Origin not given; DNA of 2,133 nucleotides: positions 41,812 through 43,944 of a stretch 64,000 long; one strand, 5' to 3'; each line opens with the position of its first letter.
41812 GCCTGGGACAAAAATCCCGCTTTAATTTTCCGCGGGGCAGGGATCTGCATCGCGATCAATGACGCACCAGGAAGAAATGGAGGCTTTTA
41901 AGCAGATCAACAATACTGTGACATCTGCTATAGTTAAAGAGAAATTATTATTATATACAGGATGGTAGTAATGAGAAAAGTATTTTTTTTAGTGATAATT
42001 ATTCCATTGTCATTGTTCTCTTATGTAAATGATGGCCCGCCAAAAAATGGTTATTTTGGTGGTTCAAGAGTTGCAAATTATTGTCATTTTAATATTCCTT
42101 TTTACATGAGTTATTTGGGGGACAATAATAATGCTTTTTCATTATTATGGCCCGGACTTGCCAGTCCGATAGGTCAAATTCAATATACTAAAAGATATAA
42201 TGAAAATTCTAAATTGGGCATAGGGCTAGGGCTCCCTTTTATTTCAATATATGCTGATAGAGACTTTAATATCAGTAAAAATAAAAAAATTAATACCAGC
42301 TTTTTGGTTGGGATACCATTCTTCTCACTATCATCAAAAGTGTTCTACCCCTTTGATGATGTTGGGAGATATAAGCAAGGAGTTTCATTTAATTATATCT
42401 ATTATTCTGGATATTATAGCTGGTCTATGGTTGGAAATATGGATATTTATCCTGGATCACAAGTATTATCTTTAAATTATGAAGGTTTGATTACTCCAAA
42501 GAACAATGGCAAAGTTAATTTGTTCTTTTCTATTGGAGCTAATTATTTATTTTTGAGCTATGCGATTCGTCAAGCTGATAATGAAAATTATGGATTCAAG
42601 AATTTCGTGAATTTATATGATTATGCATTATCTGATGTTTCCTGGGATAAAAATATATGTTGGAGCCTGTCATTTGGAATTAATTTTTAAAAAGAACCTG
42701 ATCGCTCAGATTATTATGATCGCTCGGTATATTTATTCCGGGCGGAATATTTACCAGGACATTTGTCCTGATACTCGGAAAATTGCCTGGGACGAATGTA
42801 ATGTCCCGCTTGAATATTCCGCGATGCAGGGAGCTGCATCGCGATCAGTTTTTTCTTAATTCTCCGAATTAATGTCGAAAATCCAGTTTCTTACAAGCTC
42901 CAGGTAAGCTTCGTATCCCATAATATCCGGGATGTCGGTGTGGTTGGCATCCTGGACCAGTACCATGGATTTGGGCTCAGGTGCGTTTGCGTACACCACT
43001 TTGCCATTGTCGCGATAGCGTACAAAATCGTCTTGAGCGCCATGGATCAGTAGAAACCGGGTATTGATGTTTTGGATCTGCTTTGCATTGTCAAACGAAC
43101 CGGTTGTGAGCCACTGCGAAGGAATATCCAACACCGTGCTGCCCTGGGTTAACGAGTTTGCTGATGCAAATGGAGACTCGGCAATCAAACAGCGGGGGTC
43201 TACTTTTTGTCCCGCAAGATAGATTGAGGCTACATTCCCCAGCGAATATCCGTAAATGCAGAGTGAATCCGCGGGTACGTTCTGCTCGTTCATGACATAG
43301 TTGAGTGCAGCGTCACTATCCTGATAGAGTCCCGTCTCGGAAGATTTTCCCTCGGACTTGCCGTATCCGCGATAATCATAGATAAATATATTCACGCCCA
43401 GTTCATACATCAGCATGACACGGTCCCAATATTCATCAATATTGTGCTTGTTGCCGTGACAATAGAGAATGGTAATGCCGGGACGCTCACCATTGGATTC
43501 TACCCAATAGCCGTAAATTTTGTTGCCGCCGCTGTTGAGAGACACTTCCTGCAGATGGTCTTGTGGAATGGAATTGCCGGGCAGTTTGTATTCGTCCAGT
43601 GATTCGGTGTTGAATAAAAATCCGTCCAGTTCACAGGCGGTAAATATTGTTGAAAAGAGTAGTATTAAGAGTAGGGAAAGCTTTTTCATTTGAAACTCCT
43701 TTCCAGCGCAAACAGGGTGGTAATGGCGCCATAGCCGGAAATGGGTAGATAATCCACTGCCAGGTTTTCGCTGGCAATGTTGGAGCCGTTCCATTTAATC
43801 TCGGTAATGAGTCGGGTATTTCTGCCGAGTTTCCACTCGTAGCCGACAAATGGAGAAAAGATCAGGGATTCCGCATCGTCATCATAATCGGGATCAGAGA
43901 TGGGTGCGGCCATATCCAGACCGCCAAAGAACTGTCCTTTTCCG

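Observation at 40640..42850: Three copies of a ~140-bp MITE-like structured repeat with terminal inverted repeats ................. clustered around two outer-membrane-protein genes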

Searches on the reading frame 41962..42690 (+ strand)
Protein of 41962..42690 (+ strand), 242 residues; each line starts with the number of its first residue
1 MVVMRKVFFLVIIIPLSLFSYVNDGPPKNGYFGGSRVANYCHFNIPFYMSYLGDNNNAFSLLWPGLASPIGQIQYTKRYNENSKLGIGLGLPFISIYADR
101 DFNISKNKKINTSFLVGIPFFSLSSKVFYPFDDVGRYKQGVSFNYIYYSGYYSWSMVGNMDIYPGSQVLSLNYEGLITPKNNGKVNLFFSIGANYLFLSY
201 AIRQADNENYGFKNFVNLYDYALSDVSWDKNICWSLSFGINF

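Call 9: search_protein_families(library=pfam, proteins=[window:41962-42690:+], max_evalue=0.01)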
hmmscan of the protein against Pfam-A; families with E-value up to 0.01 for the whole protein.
window:41962-42690:+ (242 aa): 0 families

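Call 34: find_homologous_proteins(query=window:41971-42690:+, max_evalue=0.001)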
Query window:41971-42690:+ (239 aa): 1 proteins with E <= 0.001 among 171 candidates.
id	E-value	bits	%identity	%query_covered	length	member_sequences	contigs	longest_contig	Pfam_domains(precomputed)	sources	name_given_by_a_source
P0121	3.8e-156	536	100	100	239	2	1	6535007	-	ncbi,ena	-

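Call 35: find_encoding_contigs(protein=P0121, flank=10000, max_places=6)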
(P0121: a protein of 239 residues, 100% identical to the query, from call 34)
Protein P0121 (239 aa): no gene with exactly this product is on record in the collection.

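Call 48: search_protein_families(library=pfam, proteins=[window:41971-42690:+], max_evalue=0.001)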
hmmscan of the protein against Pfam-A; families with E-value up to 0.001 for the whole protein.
window:41971-42690:+ (239 aa): 0 families

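Call 73: predict_structure(protein=window:41971-42690:+)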
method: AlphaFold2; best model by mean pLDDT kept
length: 239 residues; sequences in the alignment: 1
mean_pLDDT: 32.5   pTM: 0.26
mean pLDDT of the five models: 32.5, 30.1, 27.9, 26.1, 24.9
residues with pLDDT >= 90: 0; 70-90: 0; 50-70: 0; < 50: 239
segments of 3 or more residues with pLDDT < 50: 1-239
pLDDT, mean of each block of 10 residues (from residue 1): 32 28 28 27 29 31 29 27 28 30 33 29 29 33 36 42 42 40 38 35 41 35 31 26
secondary structure, 60 per line:
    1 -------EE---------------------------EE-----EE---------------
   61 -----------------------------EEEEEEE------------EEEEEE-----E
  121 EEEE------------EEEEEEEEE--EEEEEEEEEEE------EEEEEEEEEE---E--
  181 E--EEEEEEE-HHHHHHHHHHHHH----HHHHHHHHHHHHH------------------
elements in order: E90-96 E109-114 E120-124 E137-145 E148-158 E165-174 E184-190 H192-204 H209-221

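Call 74: search_protein_representatives(protein=window:41971-42690:+)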
Query: 239 residues. Proteins with E-value up to 0.001 (for the whole library): 7; up to 1e-10: 3; up to 1e-30: 2. The best 7 are listed.
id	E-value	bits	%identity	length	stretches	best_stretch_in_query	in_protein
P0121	1.2e-156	535.8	100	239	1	1-239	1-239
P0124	4.9e-43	163.7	43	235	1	1-239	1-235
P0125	6.8e-12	61.7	29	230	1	6-191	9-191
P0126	2.9e-07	46.5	43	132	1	7-83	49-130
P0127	8.6e-07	44.9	28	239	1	28-239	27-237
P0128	1.3e-06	44.3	32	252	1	32-238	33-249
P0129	1.1e-05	41.3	37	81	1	92-170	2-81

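Call 75: find_encoding_contigs(protein=P0124, flank=10000, max_places=5)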
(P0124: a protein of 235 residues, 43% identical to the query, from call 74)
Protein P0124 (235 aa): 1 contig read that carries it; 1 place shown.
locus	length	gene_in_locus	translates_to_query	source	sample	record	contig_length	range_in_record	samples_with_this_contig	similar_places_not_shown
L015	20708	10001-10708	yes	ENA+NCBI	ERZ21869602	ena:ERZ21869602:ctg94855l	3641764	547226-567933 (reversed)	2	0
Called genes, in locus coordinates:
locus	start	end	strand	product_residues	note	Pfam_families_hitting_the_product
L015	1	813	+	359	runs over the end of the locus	PF13367:PrsW-protease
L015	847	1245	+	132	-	-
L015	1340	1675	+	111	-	-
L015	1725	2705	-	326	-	PF00248:Aldo_ket_red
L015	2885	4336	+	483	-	PF01073:3Beta_HSD (faint), PF01370:Epimerase, PF05368:NmrA, PF13460:NAD_binding_10, PF11066:DUF2867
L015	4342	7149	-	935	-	PF05572:Peptidase_M43, PF05345:He_PIG, PF00801:PKD, PF18911:PKD_4, PF00801:PKD, PF18911:PKD_4, PF00801:PKD, PF18911:PKD_4, +6 more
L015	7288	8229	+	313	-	PF01699:Na_Ca_ex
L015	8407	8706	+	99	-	-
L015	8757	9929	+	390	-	PF17389:Bac_rhamnosid6H (weak), PF22422:MGH1-like_GH (faint)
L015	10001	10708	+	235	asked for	-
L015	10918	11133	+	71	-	-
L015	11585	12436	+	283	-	PF00657:Lipase_GDSL, PF13472:Lipase_GDSL_2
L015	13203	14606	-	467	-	PF01408:GFO_IDH_MocA, PF19051:GFO_IDH_MocA_C2, PF22725:GFO_IDH_MocA_C3 (faint)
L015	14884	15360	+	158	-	PF04073:tRNA_edit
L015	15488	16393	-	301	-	-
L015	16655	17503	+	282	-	PF14559:TPR_19 (weak)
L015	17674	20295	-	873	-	PF14522:Cytochrome_C7 (faint), PF22113:Mtrc-MtrF_II-IV_dom (faint), PF18962:Por_Secre_tail (weak), PF13860:FlgD_ig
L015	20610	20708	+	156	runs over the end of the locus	PF00376:MerR, PF13411:MerR_1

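Call 80: find_encoding_contigs(protein=P0125, flank=10000, max_places=4)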
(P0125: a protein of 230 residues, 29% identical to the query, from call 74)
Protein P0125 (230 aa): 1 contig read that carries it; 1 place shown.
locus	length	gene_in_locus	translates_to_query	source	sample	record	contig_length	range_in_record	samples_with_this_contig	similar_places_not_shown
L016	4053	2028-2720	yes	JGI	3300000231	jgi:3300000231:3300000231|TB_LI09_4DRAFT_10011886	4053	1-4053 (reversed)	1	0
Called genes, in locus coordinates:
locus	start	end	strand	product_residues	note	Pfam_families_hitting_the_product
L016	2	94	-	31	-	?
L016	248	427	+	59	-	-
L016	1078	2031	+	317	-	PF13646:HEAT_2 (faint)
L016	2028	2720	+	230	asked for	-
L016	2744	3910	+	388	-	-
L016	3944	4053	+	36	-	?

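Call 81: find_encoding_contigs(protein=P0127, flank=10000, max_places=4)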
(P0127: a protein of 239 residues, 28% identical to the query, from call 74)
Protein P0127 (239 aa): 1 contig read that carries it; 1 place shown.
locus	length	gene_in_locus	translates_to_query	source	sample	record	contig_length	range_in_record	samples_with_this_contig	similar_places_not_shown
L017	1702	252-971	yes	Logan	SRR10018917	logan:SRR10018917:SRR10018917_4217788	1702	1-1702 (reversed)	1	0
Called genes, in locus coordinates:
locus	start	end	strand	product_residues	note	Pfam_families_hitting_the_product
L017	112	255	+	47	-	-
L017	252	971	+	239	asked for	-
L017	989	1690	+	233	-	-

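Call 85: find_encoding_contigs(protein=P0126, flank=10000, max_places=4)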
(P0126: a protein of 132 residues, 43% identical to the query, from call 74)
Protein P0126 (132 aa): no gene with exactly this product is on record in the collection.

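Call 86: find_encoding_contigs(protein=P0128, flank=10000, max_places=4)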
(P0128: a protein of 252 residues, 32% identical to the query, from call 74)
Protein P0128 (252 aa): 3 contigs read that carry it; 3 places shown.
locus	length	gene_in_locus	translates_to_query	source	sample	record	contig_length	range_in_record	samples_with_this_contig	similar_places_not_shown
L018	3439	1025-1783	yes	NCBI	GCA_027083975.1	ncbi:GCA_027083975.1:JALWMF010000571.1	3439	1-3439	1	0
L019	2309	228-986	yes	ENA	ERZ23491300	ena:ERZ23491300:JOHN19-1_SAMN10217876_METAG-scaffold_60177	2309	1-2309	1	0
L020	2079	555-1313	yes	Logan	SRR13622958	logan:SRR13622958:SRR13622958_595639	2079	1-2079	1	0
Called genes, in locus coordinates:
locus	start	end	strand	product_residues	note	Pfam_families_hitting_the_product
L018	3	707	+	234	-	?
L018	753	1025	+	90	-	-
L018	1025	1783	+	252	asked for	-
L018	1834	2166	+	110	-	-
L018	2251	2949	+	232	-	PF00581:Rhodanese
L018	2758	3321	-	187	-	-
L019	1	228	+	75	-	?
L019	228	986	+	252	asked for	-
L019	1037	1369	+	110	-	-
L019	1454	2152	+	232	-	PF00581:Rhodanese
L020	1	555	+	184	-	?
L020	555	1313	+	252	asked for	-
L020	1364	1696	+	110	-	-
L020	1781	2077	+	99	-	?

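Call 97: predict_structure(alignment_id=A4)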
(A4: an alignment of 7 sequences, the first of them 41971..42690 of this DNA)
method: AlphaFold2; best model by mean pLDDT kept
length: 239 residues; sequences in the alignment: 7
mean_pLDDT: 58.3   pTM: 0.60
mean pLDDT of the five models: 58.3, 56.1, 43.9, 41.6, 39.8
residues with pLDDT >= 90: 0; 70-90: 64; 50-70: 97; < 50: 78
segments of 3 or more residues with pLDDT < 50: 1-44, 63-65, 150-159, 203-221
pLDDT, mean of each block of 10 residues (from residue 1): 35 32 33 35 53 70 56 81 71 75 64 64 73 74 65 41 73 65 68 64 45 45 60 58
secondary structure, 60 per line:
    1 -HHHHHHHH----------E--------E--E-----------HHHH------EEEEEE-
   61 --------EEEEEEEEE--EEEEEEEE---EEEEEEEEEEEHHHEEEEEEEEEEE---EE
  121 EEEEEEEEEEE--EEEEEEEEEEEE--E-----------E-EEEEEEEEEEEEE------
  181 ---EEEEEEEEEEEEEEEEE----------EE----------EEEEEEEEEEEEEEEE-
elements in order: H2-9 H44-47 E54-59 E69-77 E80-87 E91-101 E105-115 E119-131 E134-145 E162-174 E184-200 E223-238

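Call 99: fold_search(model_id=the predicted structure, library=pdb)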
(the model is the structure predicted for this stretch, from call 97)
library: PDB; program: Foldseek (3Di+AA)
matches with E <= 10: 568; with E <= 0.001: 0
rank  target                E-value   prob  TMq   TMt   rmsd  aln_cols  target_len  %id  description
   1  2r89_A                4.4e-02  0.98  0.39  0.28   5.5       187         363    9  Crystal structure of the long-chain fatty acid transporter FadL mutant delta N3 (released 2008-09-23)
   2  2wjr                  4.6e-02  0.80  0.28  0.32  15.8       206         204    9  NanC porin structure in rhombohedral crystal form. (released 2009-10-13)
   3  5ljo_A                6.2e-02  0.85  0.31  0.12  15.9       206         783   11  E. coli BAM complex (BamABCDE) by cryoEM (released 2016-10-12)
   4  2wjq                  6.6e-02  0.80  0.29  0.33  16.4       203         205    9  NanC porin structure in hexagonal crystal form. (released 2009-10-13)
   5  7vtz                  6.6e-02  0.54  0.26  0.16  17.5       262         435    8  Chitoporin from Escherichia coli (released 2022-11-09)
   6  2y0k                  7.6e-02  0.51  0.24  0.17  17.8       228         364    9  Crystal Structure of Pseudomonas Aeruginosa OpdO (released 2011-12-21)
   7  3t24_A                7.6e-02  0.47  0.24  0.17  18.0       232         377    8  Crystal structure of Pseudomonas aeruginosa OpdQ (released 2012-02-08)
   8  7tt3_A                8.9e-02  0.72  0.30  0.14  17.2       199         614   10  BamABCDE bound to substrate EspP class 5 (released 2022-03-30)
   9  8s34_A                1.0e-01  0.44  0.24  0.11  20.7       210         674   12  Ferric-mycobactin receptor (FemA) in complex with aeruginic acid (released 2025-02-26)
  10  7tt5_A                1.1e-01  0.63  0.32  0.17  21.6       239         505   10  BamABCDE bound to substrate EspP in the open-sheet EspP state (released 2022-03-30)
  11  1k24                  1.2e-01  0.44  0.25  0.25  16.0       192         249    9  Crystal Structure of the OpcA Outer Membrane Adhesin/Invasin from Neisseria meningitidis (released 2002-03-27)
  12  9h84_A                1.4e-01  0.96  0.37  0.14   9.9       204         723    7  BAM-hinge (LVPR) (released 2025-10-22)
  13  6eus_A                1.4e-01  0.72  0.29  0.21  14.0       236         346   10  Crystal structure of the outer membrane channel DcaP of Acinetobacter baumannii (released 2018-11-14)
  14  9hg7_A                1.4e-01  0.69  0.31  0.12  16.3       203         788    9  BAM-SurA complex in the swing-out state (released 2025-04-16)
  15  2y0h                  1.4e-01  0.28  0.25  0.18  21.3       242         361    7  Crystal Structure of Pseudomonas Aeruginosa OpdL (released 2011-12-21)
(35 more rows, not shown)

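Call 100: find_encoding_contigs(protein=P0129, flank=10000, max_places=4)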
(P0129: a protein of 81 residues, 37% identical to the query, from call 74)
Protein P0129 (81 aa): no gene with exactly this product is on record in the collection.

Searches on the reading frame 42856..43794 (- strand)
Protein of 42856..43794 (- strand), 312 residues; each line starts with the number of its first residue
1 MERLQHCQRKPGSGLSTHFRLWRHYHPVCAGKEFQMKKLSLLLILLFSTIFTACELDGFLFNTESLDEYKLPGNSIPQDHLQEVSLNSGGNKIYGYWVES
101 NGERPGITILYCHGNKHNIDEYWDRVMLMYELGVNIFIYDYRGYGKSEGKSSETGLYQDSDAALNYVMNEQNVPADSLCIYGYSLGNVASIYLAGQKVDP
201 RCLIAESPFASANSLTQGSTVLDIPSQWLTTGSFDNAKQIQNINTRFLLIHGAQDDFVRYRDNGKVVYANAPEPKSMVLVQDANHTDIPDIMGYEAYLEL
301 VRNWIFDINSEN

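Call 9: search_protein_families(library=pfam, proteins=[window:42856-43794:-], max_evalue=0.01)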
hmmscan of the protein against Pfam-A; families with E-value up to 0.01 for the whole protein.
window:42856-43794:- (312 aa): 5 families
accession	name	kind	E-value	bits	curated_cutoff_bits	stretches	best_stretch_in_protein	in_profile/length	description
PF12146.15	Hydrolase_4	-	1.2e-12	48.1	27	1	108-214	6-115/239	Serine aminopeptidase, S33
PF00561.26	Abhydrolase_1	-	1.3e-10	41.8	25.8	1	108-197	2-90/245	alpha/beta hydrolase fold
PF00326.27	Peptidase_S9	-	1.3e-06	28.5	22.6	1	128-266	9-166/213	Prolyl oligopeptidase family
PF05677.18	DUF818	-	4.1e-06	26.5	20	1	122-188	162-227/365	Chlamydia CHLPS protein (DUF818)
PF02129.25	Peptidase_S15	-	0.0036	17.5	23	0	129-214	47-134/262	X-Pro dipeptidyl-peptidase (S15 family)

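Call 23: find_encoding_contigs(protein=window:42856-43794:-, flank=10000, max_places=10)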
Protein window:42856-43794:- (312 aa): no gene with exactly this product is on record in the collection.
